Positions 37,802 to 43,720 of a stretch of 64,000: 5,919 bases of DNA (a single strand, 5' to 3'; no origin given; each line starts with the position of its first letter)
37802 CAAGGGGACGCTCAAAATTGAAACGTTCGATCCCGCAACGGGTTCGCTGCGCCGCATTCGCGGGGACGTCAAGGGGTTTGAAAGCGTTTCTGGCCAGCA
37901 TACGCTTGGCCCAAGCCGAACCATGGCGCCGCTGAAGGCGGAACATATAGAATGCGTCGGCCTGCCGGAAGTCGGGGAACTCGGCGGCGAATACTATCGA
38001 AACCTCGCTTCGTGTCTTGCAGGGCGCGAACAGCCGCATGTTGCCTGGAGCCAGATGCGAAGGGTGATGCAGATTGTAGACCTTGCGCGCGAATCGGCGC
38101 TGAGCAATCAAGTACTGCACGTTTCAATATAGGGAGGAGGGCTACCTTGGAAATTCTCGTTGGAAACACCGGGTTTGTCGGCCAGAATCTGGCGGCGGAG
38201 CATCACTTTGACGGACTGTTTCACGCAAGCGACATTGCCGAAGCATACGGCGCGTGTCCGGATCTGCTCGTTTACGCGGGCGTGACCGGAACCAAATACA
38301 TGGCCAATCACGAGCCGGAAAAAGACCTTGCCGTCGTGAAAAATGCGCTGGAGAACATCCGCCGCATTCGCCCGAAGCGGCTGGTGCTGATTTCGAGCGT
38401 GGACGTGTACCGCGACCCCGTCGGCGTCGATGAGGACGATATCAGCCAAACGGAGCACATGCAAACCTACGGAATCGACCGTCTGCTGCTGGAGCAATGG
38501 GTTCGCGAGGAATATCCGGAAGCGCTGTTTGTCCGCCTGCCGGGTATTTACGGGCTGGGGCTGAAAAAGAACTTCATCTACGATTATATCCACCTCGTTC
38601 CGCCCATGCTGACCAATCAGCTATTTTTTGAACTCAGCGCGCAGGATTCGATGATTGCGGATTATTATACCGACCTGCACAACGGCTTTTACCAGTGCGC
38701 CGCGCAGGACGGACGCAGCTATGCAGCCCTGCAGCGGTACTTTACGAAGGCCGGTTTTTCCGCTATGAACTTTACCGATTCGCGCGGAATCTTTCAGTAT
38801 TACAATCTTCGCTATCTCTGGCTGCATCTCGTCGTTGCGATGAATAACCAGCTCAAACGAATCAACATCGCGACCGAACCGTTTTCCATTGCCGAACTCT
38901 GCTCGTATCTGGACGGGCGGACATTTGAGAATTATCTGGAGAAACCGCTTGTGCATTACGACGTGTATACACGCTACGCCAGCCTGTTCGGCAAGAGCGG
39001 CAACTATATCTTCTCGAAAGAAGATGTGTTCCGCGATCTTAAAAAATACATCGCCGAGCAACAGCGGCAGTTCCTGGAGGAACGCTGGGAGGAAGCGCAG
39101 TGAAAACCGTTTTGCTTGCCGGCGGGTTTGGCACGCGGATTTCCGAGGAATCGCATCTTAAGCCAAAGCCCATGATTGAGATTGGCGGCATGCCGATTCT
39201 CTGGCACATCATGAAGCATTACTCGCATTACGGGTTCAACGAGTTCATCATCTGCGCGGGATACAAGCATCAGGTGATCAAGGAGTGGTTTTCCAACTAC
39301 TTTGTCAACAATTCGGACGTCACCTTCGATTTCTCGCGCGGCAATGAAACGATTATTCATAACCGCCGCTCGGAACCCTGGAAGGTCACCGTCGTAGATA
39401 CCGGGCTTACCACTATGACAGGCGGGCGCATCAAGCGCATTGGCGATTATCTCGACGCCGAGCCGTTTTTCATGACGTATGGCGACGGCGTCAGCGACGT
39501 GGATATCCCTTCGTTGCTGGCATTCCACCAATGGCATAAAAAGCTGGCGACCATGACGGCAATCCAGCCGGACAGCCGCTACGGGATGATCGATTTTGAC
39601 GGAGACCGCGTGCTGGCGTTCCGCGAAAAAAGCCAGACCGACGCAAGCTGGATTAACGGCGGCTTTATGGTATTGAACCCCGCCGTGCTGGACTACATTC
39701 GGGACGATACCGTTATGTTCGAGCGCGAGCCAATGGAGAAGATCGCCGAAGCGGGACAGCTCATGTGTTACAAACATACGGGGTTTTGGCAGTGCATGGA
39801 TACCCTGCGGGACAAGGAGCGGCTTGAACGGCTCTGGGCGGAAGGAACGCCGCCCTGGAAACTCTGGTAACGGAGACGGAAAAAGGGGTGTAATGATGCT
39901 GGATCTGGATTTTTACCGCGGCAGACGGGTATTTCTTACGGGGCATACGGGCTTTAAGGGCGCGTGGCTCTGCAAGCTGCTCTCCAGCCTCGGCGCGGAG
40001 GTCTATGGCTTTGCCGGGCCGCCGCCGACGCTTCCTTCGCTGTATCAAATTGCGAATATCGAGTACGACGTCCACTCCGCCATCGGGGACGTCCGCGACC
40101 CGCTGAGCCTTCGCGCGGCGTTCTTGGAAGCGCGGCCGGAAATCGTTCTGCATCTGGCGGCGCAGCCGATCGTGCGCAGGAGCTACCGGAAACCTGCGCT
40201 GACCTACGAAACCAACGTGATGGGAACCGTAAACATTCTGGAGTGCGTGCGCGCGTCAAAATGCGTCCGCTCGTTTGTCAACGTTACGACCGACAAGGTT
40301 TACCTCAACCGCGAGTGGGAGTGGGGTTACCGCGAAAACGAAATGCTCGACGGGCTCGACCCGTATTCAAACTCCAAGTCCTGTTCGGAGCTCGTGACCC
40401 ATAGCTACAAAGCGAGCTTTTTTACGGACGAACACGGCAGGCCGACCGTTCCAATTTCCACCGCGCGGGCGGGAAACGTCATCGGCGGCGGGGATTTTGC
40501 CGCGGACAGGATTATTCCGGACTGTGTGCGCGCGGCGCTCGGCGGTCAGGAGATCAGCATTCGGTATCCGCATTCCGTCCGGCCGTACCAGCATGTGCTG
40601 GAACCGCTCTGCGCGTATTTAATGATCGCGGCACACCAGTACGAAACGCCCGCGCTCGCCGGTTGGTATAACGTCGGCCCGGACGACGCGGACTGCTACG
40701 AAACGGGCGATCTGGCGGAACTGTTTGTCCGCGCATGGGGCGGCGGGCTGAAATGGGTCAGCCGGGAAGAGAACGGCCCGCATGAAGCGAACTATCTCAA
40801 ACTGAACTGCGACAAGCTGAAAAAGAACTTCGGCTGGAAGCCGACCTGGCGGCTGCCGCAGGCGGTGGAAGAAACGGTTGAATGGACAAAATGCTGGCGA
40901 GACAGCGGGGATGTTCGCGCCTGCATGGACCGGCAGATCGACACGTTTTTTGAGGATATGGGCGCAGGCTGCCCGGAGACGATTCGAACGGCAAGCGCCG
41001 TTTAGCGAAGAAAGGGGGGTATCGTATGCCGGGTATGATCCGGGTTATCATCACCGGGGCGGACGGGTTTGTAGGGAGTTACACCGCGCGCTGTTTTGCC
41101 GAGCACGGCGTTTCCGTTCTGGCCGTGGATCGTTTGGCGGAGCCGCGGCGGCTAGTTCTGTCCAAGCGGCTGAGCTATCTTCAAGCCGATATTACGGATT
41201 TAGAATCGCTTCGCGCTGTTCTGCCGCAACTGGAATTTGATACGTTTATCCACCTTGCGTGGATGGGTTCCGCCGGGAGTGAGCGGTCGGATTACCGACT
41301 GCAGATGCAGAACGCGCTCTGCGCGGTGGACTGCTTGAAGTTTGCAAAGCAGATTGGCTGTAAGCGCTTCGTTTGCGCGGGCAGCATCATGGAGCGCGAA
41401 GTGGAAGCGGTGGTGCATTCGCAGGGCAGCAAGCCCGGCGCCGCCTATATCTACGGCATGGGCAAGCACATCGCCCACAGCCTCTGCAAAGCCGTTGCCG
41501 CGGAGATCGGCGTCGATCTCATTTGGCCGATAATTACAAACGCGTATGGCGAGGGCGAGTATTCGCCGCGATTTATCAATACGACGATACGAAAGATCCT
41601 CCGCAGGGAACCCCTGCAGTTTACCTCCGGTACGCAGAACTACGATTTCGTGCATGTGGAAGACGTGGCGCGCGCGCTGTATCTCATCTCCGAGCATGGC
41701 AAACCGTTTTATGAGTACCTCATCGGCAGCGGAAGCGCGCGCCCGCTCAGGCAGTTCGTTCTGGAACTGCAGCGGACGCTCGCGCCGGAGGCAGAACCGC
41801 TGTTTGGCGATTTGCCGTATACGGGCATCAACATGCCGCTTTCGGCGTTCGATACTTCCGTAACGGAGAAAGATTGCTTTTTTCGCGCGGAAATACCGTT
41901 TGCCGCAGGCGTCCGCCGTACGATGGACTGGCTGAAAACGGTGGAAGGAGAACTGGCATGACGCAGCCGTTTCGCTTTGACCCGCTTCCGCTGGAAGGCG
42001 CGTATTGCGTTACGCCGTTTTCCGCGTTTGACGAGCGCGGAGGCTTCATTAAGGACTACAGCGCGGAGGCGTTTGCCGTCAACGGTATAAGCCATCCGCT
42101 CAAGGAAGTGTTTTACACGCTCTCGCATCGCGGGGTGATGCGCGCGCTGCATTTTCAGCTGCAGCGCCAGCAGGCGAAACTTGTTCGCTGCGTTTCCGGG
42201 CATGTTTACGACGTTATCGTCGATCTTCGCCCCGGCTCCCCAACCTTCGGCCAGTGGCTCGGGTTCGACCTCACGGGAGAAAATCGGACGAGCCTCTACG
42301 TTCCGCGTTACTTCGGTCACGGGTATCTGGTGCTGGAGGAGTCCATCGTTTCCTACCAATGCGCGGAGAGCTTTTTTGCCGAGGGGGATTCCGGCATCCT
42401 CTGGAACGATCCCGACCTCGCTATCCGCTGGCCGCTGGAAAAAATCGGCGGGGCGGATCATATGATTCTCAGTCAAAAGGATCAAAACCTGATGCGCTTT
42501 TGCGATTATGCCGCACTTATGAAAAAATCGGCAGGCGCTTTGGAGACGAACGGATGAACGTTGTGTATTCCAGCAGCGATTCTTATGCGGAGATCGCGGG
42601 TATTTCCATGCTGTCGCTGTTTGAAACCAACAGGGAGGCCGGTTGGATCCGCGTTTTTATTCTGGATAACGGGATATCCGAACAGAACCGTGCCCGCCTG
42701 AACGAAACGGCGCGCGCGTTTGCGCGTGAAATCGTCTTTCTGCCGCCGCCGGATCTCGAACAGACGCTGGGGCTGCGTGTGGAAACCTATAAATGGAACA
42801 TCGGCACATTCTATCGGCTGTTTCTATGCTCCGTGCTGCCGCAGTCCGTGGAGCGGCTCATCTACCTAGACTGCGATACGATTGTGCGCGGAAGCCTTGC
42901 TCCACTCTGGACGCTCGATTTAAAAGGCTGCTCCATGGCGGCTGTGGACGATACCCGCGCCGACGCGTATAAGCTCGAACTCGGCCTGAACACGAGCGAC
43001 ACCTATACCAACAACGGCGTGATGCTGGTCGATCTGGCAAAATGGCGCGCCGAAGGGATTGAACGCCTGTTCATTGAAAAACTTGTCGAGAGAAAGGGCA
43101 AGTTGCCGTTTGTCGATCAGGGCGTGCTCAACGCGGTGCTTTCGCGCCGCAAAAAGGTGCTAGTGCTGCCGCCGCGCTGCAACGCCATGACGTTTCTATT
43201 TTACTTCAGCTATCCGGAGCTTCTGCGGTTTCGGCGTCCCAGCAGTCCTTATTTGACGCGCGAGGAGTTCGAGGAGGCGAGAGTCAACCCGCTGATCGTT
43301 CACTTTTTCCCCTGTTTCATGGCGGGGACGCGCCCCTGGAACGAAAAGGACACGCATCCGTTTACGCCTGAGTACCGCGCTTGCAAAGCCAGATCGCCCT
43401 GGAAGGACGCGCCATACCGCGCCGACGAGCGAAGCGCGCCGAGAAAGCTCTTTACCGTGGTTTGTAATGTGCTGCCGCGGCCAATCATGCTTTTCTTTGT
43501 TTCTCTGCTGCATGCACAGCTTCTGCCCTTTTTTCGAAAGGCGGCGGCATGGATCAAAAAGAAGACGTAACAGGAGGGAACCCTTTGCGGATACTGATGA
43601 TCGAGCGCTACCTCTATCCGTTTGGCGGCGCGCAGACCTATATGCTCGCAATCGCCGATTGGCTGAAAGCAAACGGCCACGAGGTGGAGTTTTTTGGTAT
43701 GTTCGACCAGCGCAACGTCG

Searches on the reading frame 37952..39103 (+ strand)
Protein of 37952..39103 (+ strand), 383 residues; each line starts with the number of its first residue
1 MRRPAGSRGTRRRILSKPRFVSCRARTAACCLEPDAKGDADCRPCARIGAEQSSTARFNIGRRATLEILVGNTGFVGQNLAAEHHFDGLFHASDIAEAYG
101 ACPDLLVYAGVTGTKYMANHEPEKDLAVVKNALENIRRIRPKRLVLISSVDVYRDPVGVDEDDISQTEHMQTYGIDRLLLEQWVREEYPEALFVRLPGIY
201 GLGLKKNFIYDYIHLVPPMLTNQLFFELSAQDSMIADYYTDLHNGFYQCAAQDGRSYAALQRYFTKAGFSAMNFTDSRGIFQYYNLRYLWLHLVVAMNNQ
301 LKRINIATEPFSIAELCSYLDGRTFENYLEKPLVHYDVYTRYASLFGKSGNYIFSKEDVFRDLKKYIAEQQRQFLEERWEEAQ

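Call 6: search_protein_families(library=pfam, proteins=[window:37952-39103:+], max_evalue=0.001)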
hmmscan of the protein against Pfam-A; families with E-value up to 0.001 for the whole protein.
window:37952-39103:+ (383 aa): 1 family
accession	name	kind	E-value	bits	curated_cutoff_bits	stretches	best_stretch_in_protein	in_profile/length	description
PF01370.27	Epimerase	-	7.2e-06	26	20.9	1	103-203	65-176/240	NAD dependent epimerase/dehydratase family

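Call 44: search_protein_families(library=ncbifam, proteins=[window:37952-39103:+], max_evalue=0.00001)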
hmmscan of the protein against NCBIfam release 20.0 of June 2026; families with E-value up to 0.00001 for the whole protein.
window:37952-39103:+ (383 aa): 0 families

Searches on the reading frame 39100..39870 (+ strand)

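Call 6: search_protein_families(library=pfam, proteins=[window:39100-39870:+], max_evalue=0.001)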
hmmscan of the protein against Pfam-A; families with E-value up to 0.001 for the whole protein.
window:39100-39870:+ (256 aa): 2 families
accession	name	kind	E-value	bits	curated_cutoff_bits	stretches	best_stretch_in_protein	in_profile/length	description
PF00483.29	NTP_transferase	-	3.5e-16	60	21.2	1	2-221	1-208/245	Nucleotidyl transferase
PF12804.13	NTP_transf_3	-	2.4e-07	31.5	27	1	4-100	2-95/160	MobA-like NTP transferase domain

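Call 44: search_protein_families(library=ncbifam, proteins=[window:39100-39870:+], max_evalue=0.00001)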
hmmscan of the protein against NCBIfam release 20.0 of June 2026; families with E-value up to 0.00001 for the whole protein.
window:39100-39870:+ (256 aa): 9 families
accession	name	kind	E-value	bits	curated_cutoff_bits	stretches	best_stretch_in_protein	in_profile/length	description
TIGR02623.1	G1P_cyt_trans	equivalog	8.9e-120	398.9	300.25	1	1-256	1-255/255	glucose-1-phosphate cytidylyltransferase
NF052502.1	man1P_GTase_Rv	exception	3.3e-21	75.5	440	2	105-237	83-221/352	mannose-1-phosphate guanylyltransferase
TIGR03992.1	Arch_glmU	subfamily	5.7e-21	74.8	292.1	2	1-75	1-75/393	bifunctional sugar-1-phosphate nucleotidylyltransferase/acetyltransferase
NF049965.1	GlMnHpPGnyltfHddC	equivalog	4.4e-19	69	300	1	1-70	1-70/221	D-glycero-D-manno-heptose 1-phosphate guanosyltransferase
NF045761.1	NAMPUrTaseMurU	equivalog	9.9e-14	51.7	250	1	1-65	1-65/226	N-acetylmuramate alpha-1-phosphate uridylyltransferase MurU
NF041313.1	UDPGP_AglF_Halo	equivalog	2.2e-13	50.2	400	1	1-78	1-77/234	UTP--glucose-1-phosphate uridylyltransferase AglF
NF041173.1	Sug_nt_acttase_Thmprot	equivalog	5.7e-10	38.7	600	1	1-206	1-181/405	bifunctional sugar-1-phosphate nucleotidylyltransferase/acetyltransferase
NF041135.1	IPPtranDIPPsyn_Thcocales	equivalog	6.4e-10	38.6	580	1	1-64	1-61/419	bifunctional L-myo-inositol-1-phosphate cytidylyltransferase/CDP-L-myo-inositol myo-inositolphosphotransferase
TIGR01208.1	rmlA_long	equivalog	2.3e-08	33.3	320.25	1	2-185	1-166/353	glucose-1-phosphate thymidylyltransferase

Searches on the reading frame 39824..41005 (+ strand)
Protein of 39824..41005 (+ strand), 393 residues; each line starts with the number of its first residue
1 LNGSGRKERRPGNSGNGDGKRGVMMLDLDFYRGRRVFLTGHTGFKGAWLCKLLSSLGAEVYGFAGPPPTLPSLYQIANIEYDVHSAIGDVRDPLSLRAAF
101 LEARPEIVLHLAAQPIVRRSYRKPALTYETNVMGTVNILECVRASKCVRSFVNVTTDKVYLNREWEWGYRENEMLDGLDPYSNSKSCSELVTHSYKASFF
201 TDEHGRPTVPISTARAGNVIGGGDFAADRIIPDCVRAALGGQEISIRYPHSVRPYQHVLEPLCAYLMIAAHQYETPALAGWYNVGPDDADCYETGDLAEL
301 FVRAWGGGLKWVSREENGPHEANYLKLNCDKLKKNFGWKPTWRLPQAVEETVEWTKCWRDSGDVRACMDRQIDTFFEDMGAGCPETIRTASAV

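Call 6: search_protein_families(library=pfam, proteins=[window:39824-41005:+], max_evalue=0.001)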
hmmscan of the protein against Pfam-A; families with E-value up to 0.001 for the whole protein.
window:39824-41005:+ (393 aa): 5 families
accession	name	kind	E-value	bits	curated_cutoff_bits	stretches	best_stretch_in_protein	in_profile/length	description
PF16363.11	GDP_Man_Dehyd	-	1.1e-33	117.6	27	1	38-351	2-332/332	GDP-mannose 4,6 dehydratase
PF01370.27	Epimerase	-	1.1e-26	94.1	20.9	1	36-276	1-232/240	NAD dependent epimerase/dehydratase family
PF02719.21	Polysacc_synt_2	-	3.3e-11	43.3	20.2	1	76-159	49-131/293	Polysaccharide biosynthesis protein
PF04321.23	RmlD_sub_bind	-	4.9e-08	32.8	27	1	35-195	2-139/287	RmlD substrate binding domain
PF07993.18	NAD_binding_4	-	0.00016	21.4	20.1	0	104-195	88-191/258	Male sterility protein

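Call 44: search_protein_families(library=ncbifam, proteins=[window:39824-41005:+], max_evalue=0.00001)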
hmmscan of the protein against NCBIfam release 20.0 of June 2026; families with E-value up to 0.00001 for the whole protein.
window:39824-41005:+ (393 aa): 13 families
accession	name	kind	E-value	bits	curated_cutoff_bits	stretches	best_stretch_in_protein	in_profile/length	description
TIGR02622.1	CDP_4_6_dhtase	equivalog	2.7e-127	424.7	278.45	1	30-375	1-351/352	CDP-glucose 4,6-dehydratase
TIGR01181.1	dTDP_gluc_dehyt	equivalog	4.7e-27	94.9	365.1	1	61-355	34-311/321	dTDP-glucose 4,6-dehydratase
TIGR01179.1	galE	equivalog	5.4e-20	71.5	262.3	1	36-356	2-326/332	UDP-glucose 4-epimerase GalE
TIGR04180.1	EDH_00030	hypoth_equivalog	3.4e-18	65.7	475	1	36-340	1-294/297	NAD-dependent 4,6-dehydratase LegB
TIGR01472.1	gmd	equivalog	4.4e-12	45.9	415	1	36-198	3-172/342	GDP-mannose 4,6-dehydratase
NF007582.0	PRK10217.1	equivalog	2e-11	43.6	698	1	35-246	3-216/355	dTDP-glucose 4,6-dehydratase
NF007490.0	PRK10084.1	subfamily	1e-10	41.2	649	1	71-355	41-334/361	dTDP-glucose 4,6-dehydratase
NF042423.1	oxyalk_red_Shew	equivalog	1.5e-09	37.4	580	1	34-190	9-154/331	2-alkyl-3-oxoalkanoate reductase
NF007956.0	PRK10675.1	subfamily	9.8e-08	31.5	394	1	36-354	3-328/338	UDP-glucose 4-epimerase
TIGR01214.1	rmlD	equivalog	1.1e-07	31.3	224.05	1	78-197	32-140/285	dTDP-4-dehydrorhamnose reductase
TIGR03466.1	HpnA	hypoth_equivalog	2.3e-07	30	367.65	1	35-147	2-105/327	hopanoid-associated sugar epimerase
NF042422.1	oxyalk_red_OleD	equivalog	1.5e-06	27.9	580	1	35-158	2-112/329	2-alkyl-3-oxoalkanoate reductase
NF043036.1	ErythonDh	equivalog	7.7e-06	25.3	325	1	35-204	2-172/321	D-erythronate dehydrogenase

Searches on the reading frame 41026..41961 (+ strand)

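Call 6: search_protein_families(library=pfam, proteins=[window:41026-41961:+], max_evalue=0.001)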
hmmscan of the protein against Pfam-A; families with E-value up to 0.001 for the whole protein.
window:41026-41961:+ (311 aa): 6 families
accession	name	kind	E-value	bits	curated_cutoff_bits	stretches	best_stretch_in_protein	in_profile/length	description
PF01370.27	Epimerase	-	7.1e-38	130.8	20.9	1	7-234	1-240/240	NAD dependent epimerase/dehydratase family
PF16363.11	GDP_Man_Dehyd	-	5.7e-18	65.9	27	1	8-245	1-259/332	GDP-mannose 4,6 dehydratase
PF04321.23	RmlD_sub_bind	-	3.2e-05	23.6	27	1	6-78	2-59/287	RmlD substrate binding domain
PF00106.31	adh_short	-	5.9e-05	23.1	26.6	1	7-68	3-70/195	short chain dehydrogenase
PF13460.12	NAD_binding_10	-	7e-05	23.2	27.2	1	11-122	1-100/184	NAD(P)H-binding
PF01073.25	3Beta_HSD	-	8.8e-05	22.1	22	1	8-217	1-224/280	3-beta hydroxysteroid dehydrogenase/isomerase family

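Call 44: search_protein_families(library=ncbifam, proteins=[window:41026-41961:+], max_evalue=0.00001)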
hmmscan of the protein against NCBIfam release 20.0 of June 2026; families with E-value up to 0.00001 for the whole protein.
window:41026-41961:+ (311 aa): 7 families
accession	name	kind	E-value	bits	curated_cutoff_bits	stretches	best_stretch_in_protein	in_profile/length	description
TIGR01181.1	dTDP_gluc_dehyt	equivalog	1.6e-17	63.6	365.1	1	7-304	2-312/321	dTDP-glucose 4,6-dehydratase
TIGR01179.1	galE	equivalog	1.2e-14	53.9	262.3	1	6-157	1-159/332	UDP-glucose 4-epimerase GalE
NF007582.0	PRK10217.1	equivalog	1.1e-11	44.5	698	1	143-240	160-258/355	dTDP-glucose 4,6-dehydratase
TIGR02197.1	heptose_epim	equivalog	1.9e-11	43.7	274.6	1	7-265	1-273/316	ADP-glyceromanno-heptose 6-epimerase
TIGR03466.1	HpnA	hypoth_equivalog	2.3e-11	43.1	367.65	1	6-250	2-244/327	hopanoid-associated sugar epimerase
NF007490.0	PRK10084.1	subfamily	2.7e-11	43.1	649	1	143-303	167-334/361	dTDP-glucose 4,6-dehydratase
TIGR04180.1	EDH_00030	hypoth_equivalog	4.8e-06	25.8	475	0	7-226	1-229/297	NAD-dependent 4,6-dehydratase LegB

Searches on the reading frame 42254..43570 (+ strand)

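Call 7: search_protein_families(library=pfam, proteins=[window:42254-43570:+], max_evalue=0.001)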
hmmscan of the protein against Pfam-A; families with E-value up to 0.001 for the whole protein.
window:42254-43570:+ (438 aa): 2 families
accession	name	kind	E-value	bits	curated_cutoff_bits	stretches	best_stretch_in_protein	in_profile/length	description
PF01501.26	Glyco_transf_8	-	1.4e-31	110.5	24.3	1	102-364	1-251/253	Glycosyl transferase family 8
PF18404.7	Glyco_transf_24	-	7.1e-11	42.5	25.7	1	106-231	7-128/268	Glucosyltransferase 24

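Call 44: search_protein_families(library=ncbifam, proteins=[window:42254-43570:+], max_evalue=0.00001)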
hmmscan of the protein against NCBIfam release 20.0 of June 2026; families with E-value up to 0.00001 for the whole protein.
window:42254-43570:+ (438 aa): 1 family
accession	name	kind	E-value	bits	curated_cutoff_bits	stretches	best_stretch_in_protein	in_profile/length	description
NF011718.0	PRK15171.1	equivalog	2.3e-21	76.3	461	1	98-387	25-297/337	lipopolysaccharide 3-alpha-galactosyltransferase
